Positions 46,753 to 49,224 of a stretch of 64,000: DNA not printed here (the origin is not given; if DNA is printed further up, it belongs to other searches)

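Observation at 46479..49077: comEA-like/comEC pair in which ComEC lacks the beta-lactamase nuclease domain and carries a different C-terminal module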

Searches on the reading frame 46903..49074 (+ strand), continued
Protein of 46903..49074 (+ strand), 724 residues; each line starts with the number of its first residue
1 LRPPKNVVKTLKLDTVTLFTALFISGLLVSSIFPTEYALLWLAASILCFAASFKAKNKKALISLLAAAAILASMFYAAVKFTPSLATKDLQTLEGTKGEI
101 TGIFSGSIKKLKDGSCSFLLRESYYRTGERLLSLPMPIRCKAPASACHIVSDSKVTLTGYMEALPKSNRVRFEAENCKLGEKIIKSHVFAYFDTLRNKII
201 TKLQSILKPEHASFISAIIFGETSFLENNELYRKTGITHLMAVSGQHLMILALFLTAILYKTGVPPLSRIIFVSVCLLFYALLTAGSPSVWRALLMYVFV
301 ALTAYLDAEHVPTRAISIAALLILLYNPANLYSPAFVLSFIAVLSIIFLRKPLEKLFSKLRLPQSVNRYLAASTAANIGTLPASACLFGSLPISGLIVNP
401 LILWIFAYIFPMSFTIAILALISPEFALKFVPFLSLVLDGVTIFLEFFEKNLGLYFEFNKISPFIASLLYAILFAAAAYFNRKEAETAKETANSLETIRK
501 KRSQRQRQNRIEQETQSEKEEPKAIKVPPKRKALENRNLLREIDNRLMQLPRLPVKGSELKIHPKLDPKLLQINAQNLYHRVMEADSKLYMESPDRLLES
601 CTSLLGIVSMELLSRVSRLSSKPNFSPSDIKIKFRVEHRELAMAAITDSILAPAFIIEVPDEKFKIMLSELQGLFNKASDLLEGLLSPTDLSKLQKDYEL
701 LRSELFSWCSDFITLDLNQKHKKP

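Call 67: fold_search(model_id=the predicted structure, library=pdb)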
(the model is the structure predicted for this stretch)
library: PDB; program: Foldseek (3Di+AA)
matches with E <= 10: 344; with E <= 0.001: 0
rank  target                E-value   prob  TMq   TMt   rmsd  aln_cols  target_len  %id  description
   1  4apv                  2.5e-03  1.00  0.10  0.59   4.9        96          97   22  The Klebsiella pneumoniae primosomal PriB protein: identification, crystal structure, and ssDNA binding mode (released 2012-04-25)
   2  4fdb                  1.2e-02  1.00  0.10  0.56   4.4        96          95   11  Three-dimensional structure of the protein prib from ralstonia solanacearum at the resolution 1.8a. northeast structural (released 2013-02-13)
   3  3afq_C                1.3e-02  1.00  0.10  0.54   6.0       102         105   17  Crystal structure of the single-stranded DNA binding protein from Mycobacterium leprae (Form II) (released 2010-10-06)
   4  2ihe                  1.6e-02  1.00  0.09  0.26   5.9        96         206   12  Crystal structure of wild-type single-stranded DNA binding protein from Thermus aquaticus (released 2007-01-02)
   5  1se8                  1.7e-02  1.00  0.09  0.27   7.3        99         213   14  Structure of single-stranded DNA-binding protein (SSB) from D. radiodurans (released 2004-06-15)
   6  2xti_B                1.7e-02  1.00  0.10  0.16  20.1       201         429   16  Asparaginyl-tRNA synthetase from Brugia malayi complexed with ATP:Mg and L-Asp-beta-NOH adenylate:PPi:Mg (released 2010-12-15)
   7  6bhw_A                2.1e-02  1.00  0.10  0.54   5.6        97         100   14  B. subtilis SsbA (released 2018-12-19)
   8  2ihf                  2.6e-02  1.00  0.09  0.27   5.6        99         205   13  Crystal structure of deletion mutant delta 228-252 R190A of the single-stranded DNA binding protein from Thermus aquatic (released 2007-01-02)
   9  2k5v_MODEL_1_A        2.9e-02  1.00  0.09  0.48   6.1        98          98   11  SOLUTION NMR STRUCTURE OF the second OB-fold domain of replication protein A from Methanococcus maripaludis. N (released 2008-08-19)
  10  1x3e_A                3.3e-02  1.00  0.10  0.51   6.6       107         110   17  Crystal structure of the single-stranded DNA-binding protein from Mycobacterium smegmatis (released 2005-08-15)
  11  8c5y_B                3.3e-02  0.97  0.10  0.32  17.5       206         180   14  RPA tetrameric supercomplex from Pyrococcus abyssi (released 2023-05-03)
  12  7r4w                  3.6e-02  1.00  0.09  0.50   6.1       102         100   15  Single stranded DNA binding protein SSB M5 from Fervidobacterium gondwanense (released 2023-08-23)
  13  2fxq                  3.6e-02  1.00  0.09  0.28   7.1       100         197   12  Single-stranded DNA-binding protein from Thermus aquaticus (released 2006-02-14)
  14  3udg_C                3.6e-02  1.00  0.09  0.25   7.0        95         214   16  Structure of Deinococcus radiodurans SSB bound to ssDNA (released 2012-05-16)
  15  6raw_5                3.6e-02  0.92  0.08  0.10  15.8       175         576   14  D. melanogaster CMG-DNA, State 1A (released 2019-09-11)
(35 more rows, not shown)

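Call 69: find_encoding_contigs(protein=P0001, flank=3000, max_places=3)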
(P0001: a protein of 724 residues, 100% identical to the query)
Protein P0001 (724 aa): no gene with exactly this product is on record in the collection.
